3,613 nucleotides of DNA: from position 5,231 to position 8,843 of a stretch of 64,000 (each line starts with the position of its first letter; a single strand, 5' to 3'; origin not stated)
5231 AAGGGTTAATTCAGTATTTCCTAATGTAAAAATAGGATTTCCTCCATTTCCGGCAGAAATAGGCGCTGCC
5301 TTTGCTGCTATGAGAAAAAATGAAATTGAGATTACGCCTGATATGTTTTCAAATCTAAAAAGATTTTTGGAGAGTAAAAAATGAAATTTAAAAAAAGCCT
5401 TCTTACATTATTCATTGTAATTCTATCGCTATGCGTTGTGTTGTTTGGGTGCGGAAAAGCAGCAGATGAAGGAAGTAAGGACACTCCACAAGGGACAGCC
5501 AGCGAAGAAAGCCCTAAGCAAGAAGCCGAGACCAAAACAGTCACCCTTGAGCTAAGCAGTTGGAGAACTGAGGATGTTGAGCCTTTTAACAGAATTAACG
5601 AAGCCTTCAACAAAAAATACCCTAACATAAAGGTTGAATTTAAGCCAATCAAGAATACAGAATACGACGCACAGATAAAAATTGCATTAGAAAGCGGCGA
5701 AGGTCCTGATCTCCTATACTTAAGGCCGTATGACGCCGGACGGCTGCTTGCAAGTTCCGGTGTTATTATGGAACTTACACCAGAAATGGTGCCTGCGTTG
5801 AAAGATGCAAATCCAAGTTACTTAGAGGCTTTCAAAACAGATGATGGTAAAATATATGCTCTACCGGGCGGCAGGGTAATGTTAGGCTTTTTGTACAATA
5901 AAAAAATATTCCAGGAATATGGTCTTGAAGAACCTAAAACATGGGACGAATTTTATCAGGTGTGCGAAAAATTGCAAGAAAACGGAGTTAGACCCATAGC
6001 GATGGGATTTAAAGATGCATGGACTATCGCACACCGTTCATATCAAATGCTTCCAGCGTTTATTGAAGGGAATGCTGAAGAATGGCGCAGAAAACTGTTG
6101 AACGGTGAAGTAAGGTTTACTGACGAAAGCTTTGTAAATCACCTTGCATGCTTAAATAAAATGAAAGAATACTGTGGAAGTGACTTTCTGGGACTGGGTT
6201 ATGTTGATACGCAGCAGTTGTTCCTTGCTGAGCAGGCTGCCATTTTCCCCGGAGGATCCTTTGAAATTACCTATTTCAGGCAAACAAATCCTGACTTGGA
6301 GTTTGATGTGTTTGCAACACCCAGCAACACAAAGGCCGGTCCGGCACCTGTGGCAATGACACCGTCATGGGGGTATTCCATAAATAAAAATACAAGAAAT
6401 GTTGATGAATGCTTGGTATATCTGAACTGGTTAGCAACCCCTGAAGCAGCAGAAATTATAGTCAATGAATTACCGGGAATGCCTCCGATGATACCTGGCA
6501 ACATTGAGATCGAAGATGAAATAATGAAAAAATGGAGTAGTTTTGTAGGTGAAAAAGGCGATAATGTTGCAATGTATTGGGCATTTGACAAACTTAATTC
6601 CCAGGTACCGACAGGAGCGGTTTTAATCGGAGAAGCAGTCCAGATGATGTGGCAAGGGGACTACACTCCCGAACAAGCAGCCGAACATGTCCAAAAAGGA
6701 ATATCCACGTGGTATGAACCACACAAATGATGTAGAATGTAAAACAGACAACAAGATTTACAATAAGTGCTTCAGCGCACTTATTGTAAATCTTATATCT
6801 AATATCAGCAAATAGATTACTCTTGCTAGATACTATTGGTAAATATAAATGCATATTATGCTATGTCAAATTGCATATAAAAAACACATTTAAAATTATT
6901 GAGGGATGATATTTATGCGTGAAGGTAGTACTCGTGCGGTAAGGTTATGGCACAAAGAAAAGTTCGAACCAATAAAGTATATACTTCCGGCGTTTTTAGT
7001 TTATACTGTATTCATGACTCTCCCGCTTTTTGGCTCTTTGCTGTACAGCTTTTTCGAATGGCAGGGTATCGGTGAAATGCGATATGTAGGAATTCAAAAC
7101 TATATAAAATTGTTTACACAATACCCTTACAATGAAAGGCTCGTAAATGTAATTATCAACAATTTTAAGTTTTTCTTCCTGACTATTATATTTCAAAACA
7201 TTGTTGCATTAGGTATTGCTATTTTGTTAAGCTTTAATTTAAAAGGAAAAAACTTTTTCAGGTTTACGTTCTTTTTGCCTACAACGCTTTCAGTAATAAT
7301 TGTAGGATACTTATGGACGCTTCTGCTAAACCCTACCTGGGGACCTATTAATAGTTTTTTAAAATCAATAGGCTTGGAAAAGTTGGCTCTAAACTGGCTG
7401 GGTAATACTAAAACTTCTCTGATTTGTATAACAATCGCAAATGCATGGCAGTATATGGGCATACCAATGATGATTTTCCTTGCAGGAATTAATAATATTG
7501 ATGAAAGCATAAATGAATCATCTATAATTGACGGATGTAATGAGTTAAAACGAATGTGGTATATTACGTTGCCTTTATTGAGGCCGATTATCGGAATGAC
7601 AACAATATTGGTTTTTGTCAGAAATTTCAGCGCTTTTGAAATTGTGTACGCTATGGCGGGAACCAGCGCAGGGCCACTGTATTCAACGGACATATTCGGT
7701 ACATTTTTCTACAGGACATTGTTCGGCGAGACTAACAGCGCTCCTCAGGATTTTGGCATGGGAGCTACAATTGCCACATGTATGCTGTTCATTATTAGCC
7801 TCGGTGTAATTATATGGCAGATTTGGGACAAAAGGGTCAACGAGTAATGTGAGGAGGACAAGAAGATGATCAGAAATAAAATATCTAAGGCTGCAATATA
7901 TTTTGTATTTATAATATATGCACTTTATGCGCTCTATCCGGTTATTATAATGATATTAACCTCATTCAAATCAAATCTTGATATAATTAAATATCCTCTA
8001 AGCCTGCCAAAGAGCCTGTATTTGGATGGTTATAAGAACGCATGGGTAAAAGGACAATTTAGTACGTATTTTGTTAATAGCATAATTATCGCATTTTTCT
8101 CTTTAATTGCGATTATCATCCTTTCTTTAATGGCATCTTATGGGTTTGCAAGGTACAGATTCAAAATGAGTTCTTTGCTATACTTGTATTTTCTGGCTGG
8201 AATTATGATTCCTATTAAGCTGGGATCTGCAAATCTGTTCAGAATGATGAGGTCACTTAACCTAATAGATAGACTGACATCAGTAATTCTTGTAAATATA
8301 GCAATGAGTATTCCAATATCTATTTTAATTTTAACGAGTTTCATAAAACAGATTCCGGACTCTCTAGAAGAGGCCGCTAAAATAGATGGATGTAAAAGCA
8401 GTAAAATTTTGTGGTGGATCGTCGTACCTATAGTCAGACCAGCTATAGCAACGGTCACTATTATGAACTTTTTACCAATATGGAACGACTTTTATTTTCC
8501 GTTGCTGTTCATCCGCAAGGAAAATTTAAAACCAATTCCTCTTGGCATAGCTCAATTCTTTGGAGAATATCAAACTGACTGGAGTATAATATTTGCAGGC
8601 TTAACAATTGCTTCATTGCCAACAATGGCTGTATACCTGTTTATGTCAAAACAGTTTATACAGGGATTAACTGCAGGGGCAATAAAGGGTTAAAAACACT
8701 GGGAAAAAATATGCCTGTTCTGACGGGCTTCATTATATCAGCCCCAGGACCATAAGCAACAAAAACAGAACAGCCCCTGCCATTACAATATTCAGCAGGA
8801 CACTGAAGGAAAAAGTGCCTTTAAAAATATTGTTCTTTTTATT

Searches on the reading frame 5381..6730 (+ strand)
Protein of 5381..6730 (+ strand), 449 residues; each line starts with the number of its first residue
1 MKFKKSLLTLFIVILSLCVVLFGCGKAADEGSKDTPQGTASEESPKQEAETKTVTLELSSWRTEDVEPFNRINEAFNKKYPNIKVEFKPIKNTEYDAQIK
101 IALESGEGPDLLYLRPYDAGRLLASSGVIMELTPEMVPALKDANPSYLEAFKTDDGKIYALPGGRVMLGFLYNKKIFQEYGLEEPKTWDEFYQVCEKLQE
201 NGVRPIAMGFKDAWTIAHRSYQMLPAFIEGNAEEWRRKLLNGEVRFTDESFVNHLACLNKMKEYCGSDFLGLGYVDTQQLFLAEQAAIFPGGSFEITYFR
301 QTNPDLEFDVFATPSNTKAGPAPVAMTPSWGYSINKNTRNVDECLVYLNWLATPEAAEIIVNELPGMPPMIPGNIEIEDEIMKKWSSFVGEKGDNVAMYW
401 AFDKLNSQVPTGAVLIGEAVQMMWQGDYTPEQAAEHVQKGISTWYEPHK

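Call 14: search_protein_families(library=pfam, proteins=[window:5381-6730:+], max_evalue=0.01)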
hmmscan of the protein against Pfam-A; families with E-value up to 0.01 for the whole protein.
window:5381-6730:+ (449 aa): 2 families
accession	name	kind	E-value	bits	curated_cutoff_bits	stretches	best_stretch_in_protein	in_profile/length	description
PF01547.30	SBP_bac_1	-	7.5e-37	128.4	26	1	66-357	7-306/307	Bacterial extracellular solute-binding protein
PF13416.11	SBP_bac_8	-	1.1e-28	101.3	27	1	74-368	4-260/279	Bacterial extracellular solute-binding protein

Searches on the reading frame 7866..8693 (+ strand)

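Call 14: search_protein_families(library=pfam, proteins=[window:7866-8693:+], max_evalue=0.01)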
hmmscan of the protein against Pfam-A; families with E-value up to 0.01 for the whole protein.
window:7866-8693:+ (275 aa): 1 family
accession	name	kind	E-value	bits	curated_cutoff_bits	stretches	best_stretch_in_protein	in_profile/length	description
PF00528.27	BPD_transp_1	-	8.4e-13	48.9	26.4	1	85-262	3-176/184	Binding-protein-dependent transport system inner membrane component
